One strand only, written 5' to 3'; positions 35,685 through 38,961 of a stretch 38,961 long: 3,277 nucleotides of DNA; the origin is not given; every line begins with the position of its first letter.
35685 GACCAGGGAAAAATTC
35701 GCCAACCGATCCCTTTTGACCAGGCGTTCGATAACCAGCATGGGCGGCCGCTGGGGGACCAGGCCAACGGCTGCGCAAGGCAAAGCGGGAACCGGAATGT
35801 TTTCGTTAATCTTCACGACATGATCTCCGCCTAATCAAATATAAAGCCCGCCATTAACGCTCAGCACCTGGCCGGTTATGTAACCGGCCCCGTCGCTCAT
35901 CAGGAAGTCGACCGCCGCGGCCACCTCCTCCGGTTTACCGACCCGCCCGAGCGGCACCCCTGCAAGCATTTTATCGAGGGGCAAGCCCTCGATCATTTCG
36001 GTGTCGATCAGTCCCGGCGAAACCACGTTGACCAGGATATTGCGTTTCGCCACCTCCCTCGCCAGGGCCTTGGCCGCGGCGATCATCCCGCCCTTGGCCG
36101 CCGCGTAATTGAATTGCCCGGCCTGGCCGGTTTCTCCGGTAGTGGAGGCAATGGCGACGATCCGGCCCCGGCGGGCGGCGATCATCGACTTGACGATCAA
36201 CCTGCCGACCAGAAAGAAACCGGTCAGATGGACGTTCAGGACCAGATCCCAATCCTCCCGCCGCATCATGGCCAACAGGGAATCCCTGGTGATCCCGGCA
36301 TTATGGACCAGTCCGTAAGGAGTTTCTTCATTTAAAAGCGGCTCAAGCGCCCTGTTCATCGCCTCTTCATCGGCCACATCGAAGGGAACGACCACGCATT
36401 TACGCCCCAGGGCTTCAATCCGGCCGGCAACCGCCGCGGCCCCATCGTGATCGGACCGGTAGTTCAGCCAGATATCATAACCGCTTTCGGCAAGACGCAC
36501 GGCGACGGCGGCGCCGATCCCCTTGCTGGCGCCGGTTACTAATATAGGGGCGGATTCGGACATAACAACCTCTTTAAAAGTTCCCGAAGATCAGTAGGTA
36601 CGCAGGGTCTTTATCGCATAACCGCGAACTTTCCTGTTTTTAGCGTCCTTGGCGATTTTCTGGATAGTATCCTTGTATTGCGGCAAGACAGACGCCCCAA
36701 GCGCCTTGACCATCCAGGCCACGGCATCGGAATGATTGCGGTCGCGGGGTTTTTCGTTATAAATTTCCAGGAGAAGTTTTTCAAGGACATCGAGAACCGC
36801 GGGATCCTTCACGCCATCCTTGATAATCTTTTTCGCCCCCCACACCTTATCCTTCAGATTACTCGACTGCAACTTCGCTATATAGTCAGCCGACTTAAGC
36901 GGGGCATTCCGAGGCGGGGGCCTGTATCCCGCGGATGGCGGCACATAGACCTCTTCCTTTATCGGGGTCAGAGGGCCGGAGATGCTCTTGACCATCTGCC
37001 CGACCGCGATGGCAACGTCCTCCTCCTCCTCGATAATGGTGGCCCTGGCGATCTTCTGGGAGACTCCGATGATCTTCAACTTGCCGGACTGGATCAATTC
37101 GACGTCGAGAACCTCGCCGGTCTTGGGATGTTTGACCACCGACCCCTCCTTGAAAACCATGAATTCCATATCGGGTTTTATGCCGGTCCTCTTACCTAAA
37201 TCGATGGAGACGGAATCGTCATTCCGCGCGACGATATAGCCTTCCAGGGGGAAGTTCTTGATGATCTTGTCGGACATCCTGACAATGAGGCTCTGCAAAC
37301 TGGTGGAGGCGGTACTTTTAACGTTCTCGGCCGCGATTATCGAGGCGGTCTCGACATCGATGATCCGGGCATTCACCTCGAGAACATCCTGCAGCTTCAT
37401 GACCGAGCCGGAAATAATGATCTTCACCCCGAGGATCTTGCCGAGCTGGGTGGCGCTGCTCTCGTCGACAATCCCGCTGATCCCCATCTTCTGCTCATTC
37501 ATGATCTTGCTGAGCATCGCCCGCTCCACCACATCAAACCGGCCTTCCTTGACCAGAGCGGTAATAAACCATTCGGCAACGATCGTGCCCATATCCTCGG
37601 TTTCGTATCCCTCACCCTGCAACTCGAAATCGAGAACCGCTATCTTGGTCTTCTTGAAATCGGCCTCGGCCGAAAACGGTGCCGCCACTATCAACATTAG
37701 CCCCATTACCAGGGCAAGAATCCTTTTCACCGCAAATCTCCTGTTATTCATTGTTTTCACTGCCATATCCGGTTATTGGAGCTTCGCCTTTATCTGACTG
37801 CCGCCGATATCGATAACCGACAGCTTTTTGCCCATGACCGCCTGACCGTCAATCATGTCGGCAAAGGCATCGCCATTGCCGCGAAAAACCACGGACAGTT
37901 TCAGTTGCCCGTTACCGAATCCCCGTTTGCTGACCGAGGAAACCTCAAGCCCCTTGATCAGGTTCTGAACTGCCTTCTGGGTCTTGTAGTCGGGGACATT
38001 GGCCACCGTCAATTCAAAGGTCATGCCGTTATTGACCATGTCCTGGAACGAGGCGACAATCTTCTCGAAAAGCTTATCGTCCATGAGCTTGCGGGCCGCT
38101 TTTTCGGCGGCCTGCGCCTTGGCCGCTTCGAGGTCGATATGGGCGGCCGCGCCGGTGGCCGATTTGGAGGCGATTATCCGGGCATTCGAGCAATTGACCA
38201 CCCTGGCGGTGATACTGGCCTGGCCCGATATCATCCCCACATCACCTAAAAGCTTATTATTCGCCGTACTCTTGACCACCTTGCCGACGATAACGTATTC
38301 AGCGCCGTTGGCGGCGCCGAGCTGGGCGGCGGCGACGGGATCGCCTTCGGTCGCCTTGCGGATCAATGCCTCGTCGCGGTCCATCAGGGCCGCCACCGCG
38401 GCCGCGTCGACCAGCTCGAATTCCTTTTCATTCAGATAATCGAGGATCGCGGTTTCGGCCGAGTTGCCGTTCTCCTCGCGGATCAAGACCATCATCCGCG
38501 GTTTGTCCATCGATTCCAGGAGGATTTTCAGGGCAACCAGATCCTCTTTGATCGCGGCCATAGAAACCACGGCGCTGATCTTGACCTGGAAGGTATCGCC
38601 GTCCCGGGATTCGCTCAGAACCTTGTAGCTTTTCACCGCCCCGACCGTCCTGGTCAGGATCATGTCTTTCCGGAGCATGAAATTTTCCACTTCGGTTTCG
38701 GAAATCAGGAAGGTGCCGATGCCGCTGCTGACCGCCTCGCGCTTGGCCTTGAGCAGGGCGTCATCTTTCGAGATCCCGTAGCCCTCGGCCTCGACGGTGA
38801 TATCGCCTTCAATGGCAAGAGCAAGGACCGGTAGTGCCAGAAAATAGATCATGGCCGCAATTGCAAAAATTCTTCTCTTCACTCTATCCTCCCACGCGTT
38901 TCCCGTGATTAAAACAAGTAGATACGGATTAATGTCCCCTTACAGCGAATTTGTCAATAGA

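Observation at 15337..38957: Convergent ~23.5 kb aryl-polyene-like lipid cluster elaborated with three radical SAM enzymes, a CrtI-like flavoenzyme, an ABC-2 exporter and two envelope proteins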

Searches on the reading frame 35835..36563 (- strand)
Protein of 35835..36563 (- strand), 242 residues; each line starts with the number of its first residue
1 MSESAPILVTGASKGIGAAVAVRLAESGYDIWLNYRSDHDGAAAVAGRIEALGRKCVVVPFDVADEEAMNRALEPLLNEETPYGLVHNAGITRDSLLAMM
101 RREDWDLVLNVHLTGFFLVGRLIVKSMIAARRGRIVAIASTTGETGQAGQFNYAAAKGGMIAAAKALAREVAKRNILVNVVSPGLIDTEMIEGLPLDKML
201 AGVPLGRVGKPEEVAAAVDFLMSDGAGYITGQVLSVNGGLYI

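Call 5: search_protein_families(library=pfam, proteins=[window:35835-36563:-], max_evalue=0.01)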
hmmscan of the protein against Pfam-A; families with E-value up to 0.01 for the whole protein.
window:35835-36563:- (242 aa): 5 families
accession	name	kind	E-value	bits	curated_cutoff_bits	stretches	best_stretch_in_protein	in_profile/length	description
PF13561.12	adh_short_C2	-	1.5e-54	185.5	27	1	11-240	1-235/236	Enoyl-(Acyl carrier protein) reductase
PF00106.31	adh_short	-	2.5e-45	154.8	26.6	1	7-192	3-188/195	short chain dehydrogenase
PF08659.16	KR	-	4.7e-19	69.4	22.6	1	7-167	3-163/180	KR domain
PF01370.27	Epimerase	-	0.00073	19.5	20.9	1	7-74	1-61/240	NAD dependent epimerase/dehydratase family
PF23441.1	SDR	-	0.001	18.9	27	1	131-241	138-256/258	SDR-like rossmann domain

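Call 17: search_protein_families(library=ncbifam, proteins=[window:35835-36563:-], max_evalue=0.001)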
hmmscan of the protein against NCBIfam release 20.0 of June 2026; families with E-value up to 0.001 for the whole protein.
window:35835-36563:- (242 aa): 230 families (the best 25 are shown)
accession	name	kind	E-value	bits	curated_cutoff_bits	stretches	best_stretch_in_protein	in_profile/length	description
NF004200.0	PRK05653.1-5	equivalog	1.7e-85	286.4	273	1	6-240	4-241/242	3-oxoacyl-ACP reductase FabG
NF053542.1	FlxB_rubin_SDR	equivalog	5.8e-81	271.7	340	1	7-240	3-239/239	flexirubin biosynthesis SDR family reductase FlxB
TIGR01830.1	3oxo_ACP_reduc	equivalog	6e-78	261.8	297.75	1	8-241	2-239/239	3-oxoacyl-[acyl-carrier-protein] reductase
TIGR01831.1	fabG_rel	equivalog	1.9e-74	250.1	338.85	1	7-240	1-238/239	3-ketoacyl-ACP reductase FabG2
NF004197.0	PRK05653.1-1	equivalog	5.8e-73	245.6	332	1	7-241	10-247/249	3-oxoacyl-ACP reductase FabG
NF004199.0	PRK05653.1-4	equivalog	2e-71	240.5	301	1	7-242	8-247/247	3-oxoacyl-ACP reductase FabG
NF009466.0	PRK12826.1-2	subfamily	1.3e-67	227.8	222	1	6-241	5-245/248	3-oxoacyl-ACP reductase FabG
TIGR01829.1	AcAcCoA_reduct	subfamily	2.2e-67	227.2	302.1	1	8-242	4-242/242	acetoacetyl-CoA reductase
NF009464.0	PRK12824.1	subfamily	1.4e-65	221.3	269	1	8-242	6-244/245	3-oxoacyl-ACP reductase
NF004198.0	PRK05653.1-3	equivalog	1.2e-62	211.6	296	1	7-242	10-248/248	3-oxoacyl-ACP reductase FabG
NF047420.2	EF_P_mod_YmfI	equivalog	4.3e-62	209.9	238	1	7-241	2-236/236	elongation factor P 5-aminopentanone reductase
NF040605.2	mycolic_FabG1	exception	5.2e-55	186.8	420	1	6-240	3-229/233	3-oxoacyl-ACP reductase FabG1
NF009546.0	PRK12935.1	equivalog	2.3e-54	184.5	418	1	8-242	10-247/247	acetoacetyl-CoA reductase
NF042966.1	AcAcCoAred_PhaB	equivalog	4.8e-52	176.9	436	1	6-239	10-237/240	acetoacetyl-CoA reductase PhaB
NF009384.0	PRK12743.1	equivalog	1.3e-51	175.3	264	1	7-241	9-248/258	SDR family oxidoreductase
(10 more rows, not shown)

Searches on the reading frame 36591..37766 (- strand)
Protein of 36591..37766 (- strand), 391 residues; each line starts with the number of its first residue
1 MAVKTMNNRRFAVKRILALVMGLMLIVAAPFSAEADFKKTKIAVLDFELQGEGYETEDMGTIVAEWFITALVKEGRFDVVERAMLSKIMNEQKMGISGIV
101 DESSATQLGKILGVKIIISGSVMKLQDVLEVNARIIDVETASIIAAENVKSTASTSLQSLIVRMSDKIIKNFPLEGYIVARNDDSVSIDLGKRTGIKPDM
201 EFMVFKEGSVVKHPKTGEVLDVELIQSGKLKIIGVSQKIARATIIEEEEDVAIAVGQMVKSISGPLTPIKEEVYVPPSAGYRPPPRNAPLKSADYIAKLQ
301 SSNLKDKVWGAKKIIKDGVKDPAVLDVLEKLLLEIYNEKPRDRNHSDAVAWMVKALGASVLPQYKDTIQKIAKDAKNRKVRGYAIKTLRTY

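Call 5: search_protein_families(library=pfam, proteins=[window:36591-37766:-], max_evalue=0.01)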
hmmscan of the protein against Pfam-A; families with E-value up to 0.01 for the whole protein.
window:36591-37766:- (391 aa): 4 families
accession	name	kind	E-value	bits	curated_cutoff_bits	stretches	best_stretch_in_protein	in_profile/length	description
PF03783.19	CsgG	-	4.9e-17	62.4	20.8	1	36-125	6-101/210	Curli production assembly/transport component CsgG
PF17680.6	FlgO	-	5.5e-08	33.2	22.6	1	38-148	16-122/130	FlgO protein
PF11684.13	DUF3280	-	0.00015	22.5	30.1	1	41-149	2-116/138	Protein of unknown function (DUF2380)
PF13036.11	LpoB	-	0.0079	16.5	22.3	0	69-127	56-115/147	Peptidoglycan-synthase activator LpoB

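Call 7: search_protein_families(library=ncbifam, proteins=[window:36591-37766:-], max_evalue=0.001)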
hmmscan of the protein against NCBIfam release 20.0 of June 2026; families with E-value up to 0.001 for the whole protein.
window:36591-37766:- (391 aa): 1 family
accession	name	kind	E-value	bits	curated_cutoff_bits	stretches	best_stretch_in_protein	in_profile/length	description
TIGR02800.1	propeller_TolB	equivalog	2.4e-05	23.4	343.15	1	38-172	21-148/418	Tol-Pal system beta propeller repeat protein TolB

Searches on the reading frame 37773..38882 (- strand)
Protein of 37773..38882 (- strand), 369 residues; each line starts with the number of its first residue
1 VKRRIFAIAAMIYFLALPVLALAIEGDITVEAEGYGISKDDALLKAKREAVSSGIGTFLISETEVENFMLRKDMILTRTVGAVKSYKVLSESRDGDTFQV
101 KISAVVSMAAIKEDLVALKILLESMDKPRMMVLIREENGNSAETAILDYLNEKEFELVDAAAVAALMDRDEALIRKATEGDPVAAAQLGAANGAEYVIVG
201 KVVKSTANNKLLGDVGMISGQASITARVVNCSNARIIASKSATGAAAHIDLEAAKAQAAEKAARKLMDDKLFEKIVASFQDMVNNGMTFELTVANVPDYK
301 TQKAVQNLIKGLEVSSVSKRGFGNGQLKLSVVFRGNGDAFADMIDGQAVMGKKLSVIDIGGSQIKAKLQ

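Call 5: search_protein_families(library=pfam, proteins=[window:37773-38882:-], max_evalue=0.01)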
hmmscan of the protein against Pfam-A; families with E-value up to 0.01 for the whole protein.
window:37773-38882:- (369 aa): 2 families
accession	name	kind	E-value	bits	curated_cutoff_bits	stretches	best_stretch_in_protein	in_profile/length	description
PF19672.4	DUF6175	-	0.0051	16.4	23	0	141-294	47-193/293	Family of unknown function (DUF6175)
PF03783.19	CsgG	-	0.0056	16.5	20.8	0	171-255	68-161/210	Curli production assembly/transport component CsgG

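Call 7: search_protein_families(library=ncbifam, proteins=[window:37773-38882:-], max_evalue=0.001)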
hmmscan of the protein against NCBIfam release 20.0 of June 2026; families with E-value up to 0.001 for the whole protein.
window:37773-38882:- (369 aa): 0 families
